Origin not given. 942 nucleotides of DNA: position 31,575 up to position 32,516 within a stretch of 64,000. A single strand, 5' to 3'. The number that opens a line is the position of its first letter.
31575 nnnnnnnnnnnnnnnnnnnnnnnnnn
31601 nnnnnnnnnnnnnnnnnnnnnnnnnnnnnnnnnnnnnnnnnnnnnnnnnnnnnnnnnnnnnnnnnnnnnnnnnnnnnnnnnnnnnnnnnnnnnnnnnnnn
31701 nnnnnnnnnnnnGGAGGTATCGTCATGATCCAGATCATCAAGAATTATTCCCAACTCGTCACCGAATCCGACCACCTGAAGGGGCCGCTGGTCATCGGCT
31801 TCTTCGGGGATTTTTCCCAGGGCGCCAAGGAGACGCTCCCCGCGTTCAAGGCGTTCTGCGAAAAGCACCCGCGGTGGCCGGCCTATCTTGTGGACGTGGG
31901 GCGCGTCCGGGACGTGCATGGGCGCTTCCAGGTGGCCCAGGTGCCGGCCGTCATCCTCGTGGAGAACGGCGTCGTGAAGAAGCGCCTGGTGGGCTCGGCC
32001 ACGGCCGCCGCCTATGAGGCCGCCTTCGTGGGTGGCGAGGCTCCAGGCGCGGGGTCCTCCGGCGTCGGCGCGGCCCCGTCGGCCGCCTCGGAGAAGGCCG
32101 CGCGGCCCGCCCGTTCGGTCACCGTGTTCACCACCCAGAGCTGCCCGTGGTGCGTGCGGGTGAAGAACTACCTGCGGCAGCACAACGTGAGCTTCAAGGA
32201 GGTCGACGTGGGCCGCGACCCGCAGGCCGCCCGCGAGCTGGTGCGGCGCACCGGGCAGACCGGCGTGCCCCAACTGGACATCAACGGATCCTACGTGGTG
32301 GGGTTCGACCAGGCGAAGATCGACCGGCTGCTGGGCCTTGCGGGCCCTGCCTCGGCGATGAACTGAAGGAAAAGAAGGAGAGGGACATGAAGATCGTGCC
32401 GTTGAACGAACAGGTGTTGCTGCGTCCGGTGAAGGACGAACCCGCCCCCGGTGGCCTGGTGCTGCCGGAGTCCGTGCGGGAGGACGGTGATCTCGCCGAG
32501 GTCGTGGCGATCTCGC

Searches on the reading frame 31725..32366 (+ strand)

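Call 72: search_protein_families(library=pfam, proteins=[window:31725-32366:+], max_evalue=0.001)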
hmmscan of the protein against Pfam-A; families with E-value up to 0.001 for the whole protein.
window:31725-32366:+ (213 aa): 4 families
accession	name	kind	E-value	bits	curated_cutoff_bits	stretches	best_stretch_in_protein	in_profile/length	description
PF00462.30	Glutaredoxin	-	5.6e-20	71.7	22.9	1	132-191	1-60/60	Glutaredoxin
PF00085.26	Thioredoxin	-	1.4e-05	25.4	23.5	1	7-96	9-96/103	Thioredoxin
PF13098.12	Thioredoxin_2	-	4.6e-05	24.2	27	0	130-184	7-79/104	Thioredoxin-like domain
PF13417.12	GST_N_3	-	0.00035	21.3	22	1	135-191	2-57/75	Glutathione S-transferase, N-terminal domain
